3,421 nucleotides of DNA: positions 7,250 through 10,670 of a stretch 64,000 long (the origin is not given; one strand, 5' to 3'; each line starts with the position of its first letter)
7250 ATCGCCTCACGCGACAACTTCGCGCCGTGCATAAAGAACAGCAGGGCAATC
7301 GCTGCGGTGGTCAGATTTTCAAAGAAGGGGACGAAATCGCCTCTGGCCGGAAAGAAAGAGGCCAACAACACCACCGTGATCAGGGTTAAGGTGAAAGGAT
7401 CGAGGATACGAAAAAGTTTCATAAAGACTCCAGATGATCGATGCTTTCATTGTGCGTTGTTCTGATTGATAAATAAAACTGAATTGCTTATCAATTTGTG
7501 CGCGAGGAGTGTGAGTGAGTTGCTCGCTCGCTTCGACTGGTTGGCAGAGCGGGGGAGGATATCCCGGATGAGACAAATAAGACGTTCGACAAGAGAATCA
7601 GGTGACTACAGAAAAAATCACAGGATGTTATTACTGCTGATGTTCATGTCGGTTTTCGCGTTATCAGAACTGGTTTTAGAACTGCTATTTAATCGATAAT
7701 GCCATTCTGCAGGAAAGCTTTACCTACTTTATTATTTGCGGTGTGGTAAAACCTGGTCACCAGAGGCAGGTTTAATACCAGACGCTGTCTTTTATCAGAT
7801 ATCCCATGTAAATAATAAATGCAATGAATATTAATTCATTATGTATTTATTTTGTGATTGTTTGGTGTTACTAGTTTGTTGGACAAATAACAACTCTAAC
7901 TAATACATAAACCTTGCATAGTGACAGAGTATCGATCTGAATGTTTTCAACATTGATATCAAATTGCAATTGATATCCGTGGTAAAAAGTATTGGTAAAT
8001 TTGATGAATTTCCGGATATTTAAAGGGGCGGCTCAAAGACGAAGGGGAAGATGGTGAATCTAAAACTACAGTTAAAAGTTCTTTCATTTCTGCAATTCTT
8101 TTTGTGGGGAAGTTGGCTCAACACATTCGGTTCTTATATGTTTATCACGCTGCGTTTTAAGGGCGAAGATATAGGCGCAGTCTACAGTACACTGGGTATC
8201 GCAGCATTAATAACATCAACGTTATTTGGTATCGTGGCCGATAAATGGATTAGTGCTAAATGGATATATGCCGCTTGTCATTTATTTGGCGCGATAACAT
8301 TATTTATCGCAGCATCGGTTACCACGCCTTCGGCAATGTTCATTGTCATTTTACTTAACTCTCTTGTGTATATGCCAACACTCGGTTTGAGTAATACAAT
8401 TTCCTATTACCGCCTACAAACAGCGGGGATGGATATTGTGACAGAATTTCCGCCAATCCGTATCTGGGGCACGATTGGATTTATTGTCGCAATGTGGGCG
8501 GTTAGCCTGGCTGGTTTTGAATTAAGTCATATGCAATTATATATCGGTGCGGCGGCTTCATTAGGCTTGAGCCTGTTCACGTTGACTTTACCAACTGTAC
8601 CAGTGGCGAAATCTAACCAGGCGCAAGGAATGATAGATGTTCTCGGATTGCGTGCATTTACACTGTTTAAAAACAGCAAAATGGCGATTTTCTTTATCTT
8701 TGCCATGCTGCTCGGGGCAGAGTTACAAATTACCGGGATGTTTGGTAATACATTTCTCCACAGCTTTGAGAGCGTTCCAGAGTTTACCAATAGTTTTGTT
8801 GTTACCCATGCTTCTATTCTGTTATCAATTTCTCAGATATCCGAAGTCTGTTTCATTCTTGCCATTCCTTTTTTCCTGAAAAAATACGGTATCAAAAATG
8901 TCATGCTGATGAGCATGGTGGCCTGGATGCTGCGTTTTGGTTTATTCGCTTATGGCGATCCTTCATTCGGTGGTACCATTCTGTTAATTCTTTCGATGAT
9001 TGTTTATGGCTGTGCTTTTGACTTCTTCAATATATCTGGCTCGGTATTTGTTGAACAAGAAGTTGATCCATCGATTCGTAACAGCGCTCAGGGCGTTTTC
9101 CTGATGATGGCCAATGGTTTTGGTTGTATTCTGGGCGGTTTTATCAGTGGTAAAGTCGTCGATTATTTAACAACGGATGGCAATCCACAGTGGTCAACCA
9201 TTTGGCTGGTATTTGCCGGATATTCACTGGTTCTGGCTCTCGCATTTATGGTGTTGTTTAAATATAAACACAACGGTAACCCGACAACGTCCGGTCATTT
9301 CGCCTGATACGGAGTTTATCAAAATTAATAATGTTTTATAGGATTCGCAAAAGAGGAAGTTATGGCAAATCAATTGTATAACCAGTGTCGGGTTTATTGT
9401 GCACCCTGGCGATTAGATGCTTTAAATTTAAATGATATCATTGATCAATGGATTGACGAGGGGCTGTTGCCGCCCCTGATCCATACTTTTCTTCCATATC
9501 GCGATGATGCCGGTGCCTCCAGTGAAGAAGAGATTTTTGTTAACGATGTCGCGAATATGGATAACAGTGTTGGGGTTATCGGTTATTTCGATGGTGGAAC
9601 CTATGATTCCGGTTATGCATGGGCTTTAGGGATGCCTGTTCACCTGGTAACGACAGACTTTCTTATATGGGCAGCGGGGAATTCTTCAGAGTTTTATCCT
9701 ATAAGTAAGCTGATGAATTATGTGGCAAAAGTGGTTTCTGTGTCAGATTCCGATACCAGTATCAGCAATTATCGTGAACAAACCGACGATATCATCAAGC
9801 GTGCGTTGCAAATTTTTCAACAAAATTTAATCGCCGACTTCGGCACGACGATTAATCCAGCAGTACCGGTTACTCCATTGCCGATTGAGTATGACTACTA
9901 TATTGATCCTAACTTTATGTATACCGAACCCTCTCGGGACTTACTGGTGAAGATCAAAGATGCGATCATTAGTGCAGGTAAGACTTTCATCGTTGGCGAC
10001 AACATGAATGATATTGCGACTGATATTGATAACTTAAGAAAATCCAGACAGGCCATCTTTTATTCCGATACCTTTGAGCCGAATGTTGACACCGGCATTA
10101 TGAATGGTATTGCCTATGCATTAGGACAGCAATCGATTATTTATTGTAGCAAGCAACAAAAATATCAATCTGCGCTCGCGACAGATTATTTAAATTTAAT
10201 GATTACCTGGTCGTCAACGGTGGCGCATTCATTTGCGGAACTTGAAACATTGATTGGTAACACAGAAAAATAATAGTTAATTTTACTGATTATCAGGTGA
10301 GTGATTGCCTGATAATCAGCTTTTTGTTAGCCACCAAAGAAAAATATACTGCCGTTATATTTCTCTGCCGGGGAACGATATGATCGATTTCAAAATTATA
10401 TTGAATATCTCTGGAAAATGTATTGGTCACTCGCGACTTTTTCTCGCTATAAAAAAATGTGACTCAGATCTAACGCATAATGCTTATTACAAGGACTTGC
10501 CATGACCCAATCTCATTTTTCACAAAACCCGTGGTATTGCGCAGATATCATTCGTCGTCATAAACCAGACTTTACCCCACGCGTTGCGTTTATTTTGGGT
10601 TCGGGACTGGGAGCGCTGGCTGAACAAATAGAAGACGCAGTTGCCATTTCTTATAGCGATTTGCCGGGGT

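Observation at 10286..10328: Unusually perfect 12-bp inverted repeat terminates the accessory pair just upstream of xapA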

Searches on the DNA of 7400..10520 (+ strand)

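Call 7: search_dna_similar(query=window:7400-10520:+, collection=ecoli_genomes, mode=near, max_rows=20)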
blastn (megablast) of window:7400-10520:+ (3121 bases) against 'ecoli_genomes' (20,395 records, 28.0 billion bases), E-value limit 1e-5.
Records with a match: 5421; places in all: 5421; records where one place covers at least 80% of the query: 15.
Genomes with a match: 5419 of 5426; with a place that covers at least 80% of the query: 15. Places per genome that has any: lowest 1, median 1, highest 2. On chromosomes: 5419 places; on plasmids: 2.
Best place of each record, by identity: >=99% 1; 95-99% 7; 90-95% 8; 80-90% 5405.
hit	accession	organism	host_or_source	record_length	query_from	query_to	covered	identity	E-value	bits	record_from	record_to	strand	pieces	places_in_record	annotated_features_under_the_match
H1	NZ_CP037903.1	Escherichia coli strain LHM10-1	pig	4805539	1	3121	100%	98.7%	0e+0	5559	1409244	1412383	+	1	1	nucleoside permease | nucleoside 2-deoxyribosyltransferase | yfeH: bile acid:sodium symporter family protein | xapA: xanthosine phosphorylase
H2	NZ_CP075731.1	Escherichia coli strain CP52E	Homo sapiens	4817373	1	3121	100%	98.7%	0e+0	5553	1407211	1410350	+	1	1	nucleoside permease | nucleoside 2-deoxyribosyltransferase | yfeH: bile acid:sodium symporter family protein | xapA: xanthosine phosphorylase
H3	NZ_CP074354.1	Escherichia coli strain XJ5.2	bovine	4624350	1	3121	100%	98.6%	0e+0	5542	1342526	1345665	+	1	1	nucleoside permease | nucleoside 2-deoxyribosyltransferase | yfeH: bile acid:sodium symporter family protein | xapA: xanthosine phosphorylase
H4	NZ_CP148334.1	Escherichia coli strain Z1323HEC0423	Homo sapiens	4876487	1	3121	100%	96.9%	0e+0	5241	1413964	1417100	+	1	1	nucleoside permease | nucleoside 2-deoxyribosyltransferase | yfeH: bile acid:sodium symporter family protein | xapA: xanthosine phosphorylase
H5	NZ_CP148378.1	Escherichia coli strain Z1323HEC0067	Homo sapiens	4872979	1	3121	100%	96.9%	0e+0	5241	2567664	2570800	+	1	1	nucleoside permease | nucleoside 2-deoxyribosyltransferase | yfeH: bile acid:sodium symporter family protein | xapA: xanthosine phosphorylase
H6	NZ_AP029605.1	Escherichia coli strain 2022H047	Homo sapiens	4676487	1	3121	100%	96.9%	0e+0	5236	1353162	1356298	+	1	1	nucleoside permease | nucleoside 2-deoxyribosyltransferase | yfeH: bile acid:sodium symporter family protein | xapA: xanthosine phosphorylase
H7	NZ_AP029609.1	Escherichia coli strain 2022H048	Homo sapiens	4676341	1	3121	100%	96.9%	0e+0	5236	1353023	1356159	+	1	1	nucleoside permease | nucleoside 2-deoxyribosyltransferase | yfeH: bile acid:sodium symporter family protein | xapA: xanthosine phosphorylase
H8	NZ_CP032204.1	Escherichia coli strain AR_0013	missing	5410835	1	3121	93%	93.0%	0e+0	4262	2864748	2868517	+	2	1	nucleoside permease | nucleoside 2-deoxyribosyltransferase | outer membrane protein OmpK | yfeH: bile acid:sodium symporter family protein | xapA: xanthosine phosphorylase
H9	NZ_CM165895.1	Escherichia coli strain N32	Homo sapiens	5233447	1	3121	93%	93.0%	0e+0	4256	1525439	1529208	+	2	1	nucleoside permease | nucleoside 2-deoxyribosyltransferase | nucleoside-specific channel-forming Tsx family protein | yfeH: bile acid:sodium symporter family protein | xapA: xanthosine phosphorylase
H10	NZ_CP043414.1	Escherichia coli strain EC42405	bovine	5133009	1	3121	93%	92.9%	0e+0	4245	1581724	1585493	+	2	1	nucleoside permease | nucleoside 2-deoxyribosyltransferase | outer membrane protein OmpK | yfeH: bile acid:sodium symporter family protein | xapA: xanthosine phosphorylase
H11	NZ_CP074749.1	Escherichia coli strain R32_14_1F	goat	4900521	1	3121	93%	92.9%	0e+0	4240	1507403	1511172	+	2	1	nucleoside permease | nucleoside 2-deoxyribosyltransferase | outer membrane protein OmpK | yfeH: bile acid:sodium symporter family protein | xapA: xanthosine phosphorylase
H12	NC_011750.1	Escherichia coli IAI39 strain IAI39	-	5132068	1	3121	93%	93.2%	0e+0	4267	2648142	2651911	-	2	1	nucleoside permease | nucleoside 2-deoxyribosyltransferase | outer membrane protein OmpK | yfeH: bile acid:sodium symporter family protein | xapA: xanthosine phosphorylase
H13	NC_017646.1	Escherichia coli O7:K1 str. CE10 strain CE10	Homo sapiens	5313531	1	3121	93%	93.1%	0e+0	4262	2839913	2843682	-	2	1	nucleoside permease | nucleoside 2-deoxyribosyltransferase | outer membrane protein OmpK | yfeH: bile acid:sodium symporter family protein | xapA: xanthosine phosphorylase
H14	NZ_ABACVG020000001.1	Escherichia coli strain 2020CK-00188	Homo sapiens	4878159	1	3121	93%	93.1%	0e+0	4262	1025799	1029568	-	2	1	nucleoside permease | nucleoside 2-deoxyribosyltransferase | outer membrane protein OmpK | yfeH: bile acid:sodium symporter family protein | xapA: xanthosine phosphorylase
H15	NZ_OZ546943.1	Escherichia coli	Homo sapiens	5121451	1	3121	93%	93.1%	0e+0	4262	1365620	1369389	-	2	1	nucleoside permease | nucleoside 2-deoxyribosyltransferase | nucleoside-specific channel-forming Tsx family protein | yfeH: bile acid:sodium symporter family protein | xapA: xanthosine phosphorylase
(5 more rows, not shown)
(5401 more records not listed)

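Call 10: get_annotated_region(hit=H1, flank=4000)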
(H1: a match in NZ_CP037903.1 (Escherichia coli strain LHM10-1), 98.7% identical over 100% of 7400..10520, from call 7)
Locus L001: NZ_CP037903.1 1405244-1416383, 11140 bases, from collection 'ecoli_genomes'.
description: Escherichia coli strain LHM10-1 chromosome, complete genome
organism: Escherichia coli strain LHM10-1 (NCBI taxid 562)
replicon: chromosome; assembly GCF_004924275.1
host: pig; source: feces; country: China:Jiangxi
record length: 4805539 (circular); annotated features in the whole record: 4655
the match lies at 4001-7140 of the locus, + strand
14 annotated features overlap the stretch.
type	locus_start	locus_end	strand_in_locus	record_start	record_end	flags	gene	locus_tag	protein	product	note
CDS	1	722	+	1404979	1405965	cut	zipA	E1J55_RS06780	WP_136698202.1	cell division protein ZipA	-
CDS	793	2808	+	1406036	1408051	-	ligA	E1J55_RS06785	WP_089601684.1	NAD-dependent DNA ligase LigA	-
CDS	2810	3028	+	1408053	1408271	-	ypeB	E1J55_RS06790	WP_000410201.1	DUF3820 family protein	-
CDS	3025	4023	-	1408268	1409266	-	yfeH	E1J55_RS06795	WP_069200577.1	bile acid:sodium symporter family protein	-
CDS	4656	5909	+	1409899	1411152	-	-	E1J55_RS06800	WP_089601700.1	nucleoside permease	-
CDS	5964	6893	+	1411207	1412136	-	-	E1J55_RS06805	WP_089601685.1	nucleoside 2-deoxyribosyltransferase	-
CDS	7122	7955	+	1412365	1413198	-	xapA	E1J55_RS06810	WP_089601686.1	xanthosine phosphorylase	-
CDS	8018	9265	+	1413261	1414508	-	xapB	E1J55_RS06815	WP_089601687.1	nucleoside permease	-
CDS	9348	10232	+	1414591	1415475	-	-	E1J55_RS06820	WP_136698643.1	LysR family transcriptional regulator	-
tRNA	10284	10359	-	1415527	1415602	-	-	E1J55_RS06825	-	tRNA-Lys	-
tRNA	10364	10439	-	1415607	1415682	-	-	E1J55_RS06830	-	tRNA-Val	-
tRNA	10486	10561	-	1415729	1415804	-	-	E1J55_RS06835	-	tRNA-Val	-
tRNA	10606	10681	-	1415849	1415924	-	-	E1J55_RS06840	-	tRNA-Val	-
CDS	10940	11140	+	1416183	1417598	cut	gltX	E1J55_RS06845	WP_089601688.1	glutamate--tRNA ligase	-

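Call 11: get_annotated_region(hit=H12, flank=4000)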
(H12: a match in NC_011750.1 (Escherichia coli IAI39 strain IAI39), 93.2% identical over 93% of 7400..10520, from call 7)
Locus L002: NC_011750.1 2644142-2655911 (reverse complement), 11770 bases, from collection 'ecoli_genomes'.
description: Escherichia coli IAI39, complete sequence
organism: Escherichia coli IAI39 strain IAI39 (NCBI taxid 585057)
replicon: chromosome; assembly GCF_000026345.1
host: -; source: -; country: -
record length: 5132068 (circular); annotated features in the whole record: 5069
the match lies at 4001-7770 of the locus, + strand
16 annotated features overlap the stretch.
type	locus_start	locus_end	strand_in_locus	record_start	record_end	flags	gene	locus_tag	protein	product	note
CDS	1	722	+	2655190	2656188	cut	zipA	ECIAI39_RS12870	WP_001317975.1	cell division protein ZipA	-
CDS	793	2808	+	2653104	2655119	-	ligA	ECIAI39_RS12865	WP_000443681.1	NAD-dependent DNA ligase LigA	-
CDS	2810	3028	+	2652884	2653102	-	ypeB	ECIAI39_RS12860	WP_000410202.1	DUF3820 family protein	-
CDS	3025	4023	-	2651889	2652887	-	yfeH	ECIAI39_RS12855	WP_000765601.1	bile acid:sodium symporter family protein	-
CDS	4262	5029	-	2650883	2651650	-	-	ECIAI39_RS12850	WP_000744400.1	outer membrane protein OmpK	-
CDS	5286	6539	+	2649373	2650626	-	-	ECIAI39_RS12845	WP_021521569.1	nucleoside permease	-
CDS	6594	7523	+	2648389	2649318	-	-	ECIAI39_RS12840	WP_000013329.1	nucleoside 2-deoxyribosyltransferase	-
CDS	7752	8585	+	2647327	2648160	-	xapA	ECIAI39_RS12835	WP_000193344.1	xanthosine phosphorylase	-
CDS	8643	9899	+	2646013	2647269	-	xapB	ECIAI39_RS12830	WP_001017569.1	nucleoside permease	-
CDS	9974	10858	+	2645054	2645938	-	-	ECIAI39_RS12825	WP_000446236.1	LysR family transcriptional regulator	-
tRNA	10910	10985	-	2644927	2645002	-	-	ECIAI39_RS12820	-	tRNA-Lys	-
tRNA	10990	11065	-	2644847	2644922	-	-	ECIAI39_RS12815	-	tRNA-Val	-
tRNA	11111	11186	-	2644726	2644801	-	-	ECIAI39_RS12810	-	tRNA-Val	-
tRNA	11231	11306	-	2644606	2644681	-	-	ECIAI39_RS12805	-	tRNA-Val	-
tRNA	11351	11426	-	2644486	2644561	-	-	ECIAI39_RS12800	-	tRNA-Val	-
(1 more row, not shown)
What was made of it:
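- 9362..10273 (+): NDT-like ORF (303 aa, PF05014) whose transcript the hairpin ends. It stops at TAA 10271-10273, followed by TAG. Annotated 'nucleoside 2-deoxyribosyltransferase' in relatives (calls 10, 11).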

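Call 27: get_annotated_region(hit=H4, flank=1000)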
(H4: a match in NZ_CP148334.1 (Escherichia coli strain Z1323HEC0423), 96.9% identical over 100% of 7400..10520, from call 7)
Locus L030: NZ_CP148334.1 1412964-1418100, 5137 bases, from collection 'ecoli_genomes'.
description: Escherichia coli strain Z1323HEC0423 chromosome, complete genome
organism: Escherichia coli strain Z1323HEC0423 (NCBI taxid 562)
replicon: chromosome; assembly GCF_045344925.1
host: Homo sapiens; source: -; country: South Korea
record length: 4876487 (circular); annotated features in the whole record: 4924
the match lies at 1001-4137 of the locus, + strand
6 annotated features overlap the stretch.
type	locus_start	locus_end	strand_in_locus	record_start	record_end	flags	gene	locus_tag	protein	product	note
CDS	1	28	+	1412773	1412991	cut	ypeB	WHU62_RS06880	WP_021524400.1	DUF3820 family protein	-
CDS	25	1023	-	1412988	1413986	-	yfeH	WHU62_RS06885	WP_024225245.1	bile acid:sodium symporter family protein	-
CDS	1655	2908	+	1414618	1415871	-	-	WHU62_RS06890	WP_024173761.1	nucleoside permease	-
CDS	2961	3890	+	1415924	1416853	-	-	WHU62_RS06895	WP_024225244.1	nucleoside 2-deoxyribosyltransferase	-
CDS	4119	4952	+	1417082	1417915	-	xapA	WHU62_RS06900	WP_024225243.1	xanthosine phosphorylase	-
CDS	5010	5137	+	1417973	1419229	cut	xapB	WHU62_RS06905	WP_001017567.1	nucleoside permease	-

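Call 28: get_annotated_region(hit=H10, flank=1000)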
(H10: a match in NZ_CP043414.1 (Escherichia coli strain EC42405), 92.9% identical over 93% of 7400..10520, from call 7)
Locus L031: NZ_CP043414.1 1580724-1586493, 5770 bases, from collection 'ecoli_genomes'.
description: Escherichia coli strain EC42405 chromosome, complete genome
organism: Escherichia coli strain EC42405 (NCBI taxid 562)
replicon: chromosome; assembly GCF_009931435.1
host: bovine; source: missing; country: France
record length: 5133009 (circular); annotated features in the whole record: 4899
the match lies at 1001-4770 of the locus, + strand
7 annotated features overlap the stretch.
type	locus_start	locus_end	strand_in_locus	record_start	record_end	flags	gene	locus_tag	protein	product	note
CDS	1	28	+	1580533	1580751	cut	ypeB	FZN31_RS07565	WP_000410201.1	DUF3820 family protein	-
CDS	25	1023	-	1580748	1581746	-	yfeH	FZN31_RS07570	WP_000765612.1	bile acid:sodium symporter family protein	-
CDS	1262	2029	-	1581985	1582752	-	-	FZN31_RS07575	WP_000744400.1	outer membrane protein OmpK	-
CDS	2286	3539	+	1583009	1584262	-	-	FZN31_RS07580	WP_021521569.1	nucleoside permease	-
CDS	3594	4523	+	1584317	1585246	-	-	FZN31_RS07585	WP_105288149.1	nucleoside 2-deoxyribosyltransferase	-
CDS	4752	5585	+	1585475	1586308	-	xapA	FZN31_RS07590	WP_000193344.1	xanthosine phosphorylase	-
CDS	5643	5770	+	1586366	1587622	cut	xapB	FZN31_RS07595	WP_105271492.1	nucleoside permease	-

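Call 40: search_dna_similar(query=window:10280-10330:+, collection=ecoli_genomes, mode=distant, max_evalue=10, max_rows=30, rows=spread)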
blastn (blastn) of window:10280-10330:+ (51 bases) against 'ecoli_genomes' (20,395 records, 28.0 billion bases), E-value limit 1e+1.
Records with a match: 15; places in all: 15; records where one place covers at least 80% of the query: 15.
Genomes with a match: 15 of 5426; with a place that covers at least 80% of the query: 15. Places per genome that has any: lowest 1, median 1, highest 1. On chromosomes: 15 places; on plasmids: 0.
Best place of each record, by identity: 95-99% 11; 90-95% 4.
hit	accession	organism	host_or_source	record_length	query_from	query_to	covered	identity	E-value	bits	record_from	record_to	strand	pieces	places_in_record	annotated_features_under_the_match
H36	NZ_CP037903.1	Escherichia coli strain LHM10-1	pig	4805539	1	51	100%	98.0%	2e-15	89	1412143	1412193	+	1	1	none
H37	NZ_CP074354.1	Escherichia coli strain XJ5.2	bovine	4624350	1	51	100%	98.0%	2e-15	89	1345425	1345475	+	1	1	none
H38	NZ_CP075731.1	Escherichia coli strain CP52E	Homo sapiens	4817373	1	51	100%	98.0%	2e-15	89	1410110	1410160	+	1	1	none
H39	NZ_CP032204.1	Escherichia coli strain AR_0013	missing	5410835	1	50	98%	98.0%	7e-15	87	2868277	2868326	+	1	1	none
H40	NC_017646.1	Escherichia coli O7:K1 str. CE10 strain CE10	Homo sapiens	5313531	1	50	98%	98.0%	7e-15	87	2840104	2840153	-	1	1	none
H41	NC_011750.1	Escherichia coli IAI39 strain IAI39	-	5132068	1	50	98%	98.0%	7e-15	87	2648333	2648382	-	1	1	none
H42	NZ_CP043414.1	Escherichia coli strain EC42405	bovine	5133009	1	50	98%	98.0%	7e-15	87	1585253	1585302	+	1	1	none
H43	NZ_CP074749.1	Escherichia coli strain R32_14_1F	goat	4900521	1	50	98%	98.0%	7e-15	87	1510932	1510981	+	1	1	none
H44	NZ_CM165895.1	Escherichia coli strain N32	Homo sapiens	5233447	1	50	98%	98.0%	7e-15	87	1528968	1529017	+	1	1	none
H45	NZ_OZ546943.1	Escherichia coli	Homo sapiens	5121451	1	50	98%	98.0%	7e-15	87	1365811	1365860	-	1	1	none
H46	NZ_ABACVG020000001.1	Escherichia coli strain 2020CK-00188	Homo sapiens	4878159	1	50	98%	96.0%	9e-14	82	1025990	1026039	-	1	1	none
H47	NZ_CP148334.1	Escherichia coli strain Z1323HEC0423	Homo sapiens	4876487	1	50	98%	92.0%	4e-11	73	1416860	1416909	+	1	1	none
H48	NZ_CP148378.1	Escherichia coli strain Z1323HEC0067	Homo sapiens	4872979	1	50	98%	92.0%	4e-11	73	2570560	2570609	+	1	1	none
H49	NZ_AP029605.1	Escherichia coli strain 2022H047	Homo sapiens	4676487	1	50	98%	92.0%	4e-11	73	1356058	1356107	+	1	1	none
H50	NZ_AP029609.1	Escherichia coli strain 2022H048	Homo sapiens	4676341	1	50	98%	92.0%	4e-11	73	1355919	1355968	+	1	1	none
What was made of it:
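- On REP/BIME or other dispersed palindromic repeat: A 51-nt query at E <= 10 gives one place per genome in 15 of 5426 genomes and nothing else (call 40).
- Closest known: REP/BIME-type extragenic palindromes of enterobacteria. Different: This sequence occurs once per genome, and only in the 15 genomes with the pair (call 40).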
